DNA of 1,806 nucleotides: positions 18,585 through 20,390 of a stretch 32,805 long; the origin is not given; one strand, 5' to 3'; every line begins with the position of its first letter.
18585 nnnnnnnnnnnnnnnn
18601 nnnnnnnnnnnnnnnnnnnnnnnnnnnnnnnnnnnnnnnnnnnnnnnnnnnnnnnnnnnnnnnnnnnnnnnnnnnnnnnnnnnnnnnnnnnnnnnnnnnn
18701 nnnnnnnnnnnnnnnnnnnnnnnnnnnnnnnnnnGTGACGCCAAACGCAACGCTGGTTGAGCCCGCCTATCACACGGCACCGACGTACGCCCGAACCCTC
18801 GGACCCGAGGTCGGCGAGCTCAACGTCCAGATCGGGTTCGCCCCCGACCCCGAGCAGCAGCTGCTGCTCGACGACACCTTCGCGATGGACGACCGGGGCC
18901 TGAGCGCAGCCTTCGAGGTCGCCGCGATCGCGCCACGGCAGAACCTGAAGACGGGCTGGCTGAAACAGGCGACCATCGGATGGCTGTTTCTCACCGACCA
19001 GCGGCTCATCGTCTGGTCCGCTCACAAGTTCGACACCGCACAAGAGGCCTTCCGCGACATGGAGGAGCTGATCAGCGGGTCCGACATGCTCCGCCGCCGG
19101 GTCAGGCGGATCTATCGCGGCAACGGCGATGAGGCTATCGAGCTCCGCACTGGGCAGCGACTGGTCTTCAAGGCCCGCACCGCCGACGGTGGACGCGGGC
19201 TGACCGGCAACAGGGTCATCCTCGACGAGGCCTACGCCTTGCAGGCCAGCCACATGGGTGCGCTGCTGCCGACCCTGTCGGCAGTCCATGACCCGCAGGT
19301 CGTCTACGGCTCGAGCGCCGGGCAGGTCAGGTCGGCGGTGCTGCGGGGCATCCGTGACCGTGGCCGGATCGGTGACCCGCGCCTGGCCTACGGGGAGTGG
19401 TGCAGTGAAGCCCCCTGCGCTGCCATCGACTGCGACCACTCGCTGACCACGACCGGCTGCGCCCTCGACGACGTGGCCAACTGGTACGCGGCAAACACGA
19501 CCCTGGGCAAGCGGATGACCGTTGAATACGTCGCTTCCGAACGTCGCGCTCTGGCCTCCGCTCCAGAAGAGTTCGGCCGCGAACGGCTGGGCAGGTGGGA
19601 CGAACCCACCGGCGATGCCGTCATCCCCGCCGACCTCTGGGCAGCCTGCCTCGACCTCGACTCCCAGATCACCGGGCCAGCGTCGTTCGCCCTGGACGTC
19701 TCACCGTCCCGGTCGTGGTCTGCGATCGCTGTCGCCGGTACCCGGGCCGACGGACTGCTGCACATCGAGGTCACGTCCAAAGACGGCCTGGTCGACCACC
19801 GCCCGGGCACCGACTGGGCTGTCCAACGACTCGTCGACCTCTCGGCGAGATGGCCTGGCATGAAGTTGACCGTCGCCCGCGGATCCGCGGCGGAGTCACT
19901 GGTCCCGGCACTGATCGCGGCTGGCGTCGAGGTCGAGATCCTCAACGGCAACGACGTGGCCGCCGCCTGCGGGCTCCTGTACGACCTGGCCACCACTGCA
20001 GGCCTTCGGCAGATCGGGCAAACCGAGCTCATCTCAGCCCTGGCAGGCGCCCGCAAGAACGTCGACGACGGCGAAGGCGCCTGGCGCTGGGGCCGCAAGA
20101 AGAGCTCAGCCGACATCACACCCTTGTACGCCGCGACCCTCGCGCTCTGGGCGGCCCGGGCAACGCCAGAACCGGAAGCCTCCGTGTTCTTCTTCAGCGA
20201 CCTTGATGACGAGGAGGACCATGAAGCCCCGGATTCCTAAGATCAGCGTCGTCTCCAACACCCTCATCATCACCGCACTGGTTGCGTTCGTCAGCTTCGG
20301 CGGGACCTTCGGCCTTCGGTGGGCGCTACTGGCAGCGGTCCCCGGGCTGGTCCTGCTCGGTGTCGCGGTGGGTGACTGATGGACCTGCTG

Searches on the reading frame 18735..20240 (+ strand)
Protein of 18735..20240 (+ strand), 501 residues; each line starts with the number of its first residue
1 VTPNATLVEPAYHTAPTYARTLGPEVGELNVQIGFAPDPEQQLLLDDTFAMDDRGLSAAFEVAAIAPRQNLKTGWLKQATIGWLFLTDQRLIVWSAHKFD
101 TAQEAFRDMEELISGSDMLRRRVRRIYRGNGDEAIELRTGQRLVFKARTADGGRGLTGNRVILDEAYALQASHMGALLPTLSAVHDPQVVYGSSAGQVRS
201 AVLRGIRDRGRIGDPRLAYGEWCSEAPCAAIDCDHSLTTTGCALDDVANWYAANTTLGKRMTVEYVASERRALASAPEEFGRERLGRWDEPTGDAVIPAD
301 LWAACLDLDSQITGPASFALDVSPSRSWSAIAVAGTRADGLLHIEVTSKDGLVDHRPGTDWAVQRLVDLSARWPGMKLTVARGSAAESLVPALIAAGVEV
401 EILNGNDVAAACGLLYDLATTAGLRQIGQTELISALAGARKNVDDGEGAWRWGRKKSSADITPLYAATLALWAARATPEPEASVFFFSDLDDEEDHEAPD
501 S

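Call 9: search_dna_similar(query=window:18735-20240:+, collection=phages, mode=protein, max_rows=20)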
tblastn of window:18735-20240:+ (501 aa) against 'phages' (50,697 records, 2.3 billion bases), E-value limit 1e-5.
Records with a match: 1761; places in all: 1761; records where one place covers at least 80% of the query: 1018.
Best place of each record, by identity: <60% 1761.
By first word of the organism name: Mycobacterium 881; Gordonia 252; Propionibacterium 200; Arthrobacter 175; Microbacterium 94; Streptococcus 48; Cutibacterium 44; Corynebacterium 17; Rhodococcus 11; Bifidobacterium 11; and 12 more.
By host as written in the record: Mycobacterium smegmatis mc2 155 563; Gordonia terrae 3612 207; Mycobacterium smegmatis mc#155 132; Arthrobacter sp. ATCC 21022 102; Propionibacterium acnes 98; Microbacterium foliorum NRRL B-24224 53; Cutibacterium acnes 48; Mycobacterium smegmatis mc2155 44; and 184 more.
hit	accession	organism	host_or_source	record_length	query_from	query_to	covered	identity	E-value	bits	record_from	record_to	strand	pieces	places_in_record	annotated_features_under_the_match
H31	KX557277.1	Gordonia phage Eyre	Gordonia terrae 3612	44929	7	461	91%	43.5%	5e-102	341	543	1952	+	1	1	2: terminase large subunit | 1: hypothetical protein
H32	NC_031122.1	Gordonia phage Eyre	Gordonia terrae 3612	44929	7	461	91%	43.5%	5e-102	341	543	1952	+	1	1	2: terminase large subunit | 1: hypothetical protein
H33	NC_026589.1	Mycobacterium phage Sbash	Mycobacterium smegmatis mc2 155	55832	7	461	91%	43.2%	5e-94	318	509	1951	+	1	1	2: terminase | 1: hypothetical protein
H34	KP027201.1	Mycobacterium phage Sbash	Mycobacterium smegmatis mc2 155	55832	7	461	91%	43.2%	5e-94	318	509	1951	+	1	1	2: terminase | 1: hypothetical protein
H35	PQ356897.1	Mycolicibacterium phage Mycofy1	Mycolicibacterium smegmatis MC2 155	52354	7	455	90%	43.3%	1e-92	314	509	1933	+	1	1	terminase | hypothetical protein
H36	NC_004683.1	Mycobacterium phage Che9c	Mycobacterium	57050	7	455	90%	43.3%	2e-92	313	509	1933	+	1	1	gp2 | gp1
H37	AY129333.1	Mycobacterium phage Che9c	-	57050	7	455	90%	43.3%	2e-92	313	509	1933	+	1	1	2: hypothetical protein | 1: hypothetical protein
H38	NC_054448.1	Mycobacterium phage Raymond7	Mycobacterium smegmatis mc2 155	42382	6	461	91%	42.2%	3e-91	310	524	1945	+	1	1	2: terminase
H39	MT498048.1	Mycobacterium phage Raymond7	Mycobacterium smegmatis mc2 155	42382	6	461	91%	42.2%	3e-91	310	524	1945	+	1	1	2: terminase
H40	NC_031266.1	Mycobacterium phage Phrann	Mycobacterium smegmatis mc2 155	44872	6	461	91%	42.2%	3e-91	310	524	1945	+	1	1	2: terminase large subunit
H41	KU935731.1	Mycobacterium phage Phrann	Mycobacterium smegmatis mc2 155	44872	6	461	91%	42.2%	3e-91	310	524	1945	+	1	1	2: terminase large subunit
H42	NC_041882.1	Mycobacterium phage SkinnyPete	Mycobacterium smegmatis mc2 155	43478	7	461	91%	42.3%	3e-91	310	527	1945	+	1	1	2: terminase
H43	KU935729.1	Mycobacterium phage SkinnyPete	Mycobacterium smegmatis mc2 155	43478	7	461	91%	42.3%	3e-91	310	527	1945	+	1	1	2: terminase large subunit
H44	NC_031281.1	Mycobacterium phage Panchino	Mycobacterium smegmatis mc2 155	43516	7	461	91%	42.3%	3e-91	310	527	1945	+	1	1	2: terminase large subunit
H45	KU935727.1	Mycobacterium phage Panchino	Mycobacterium smegmatis mc2 155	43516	7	461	91%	42.3%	3e-91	310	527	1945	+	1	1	2: terminase large subunit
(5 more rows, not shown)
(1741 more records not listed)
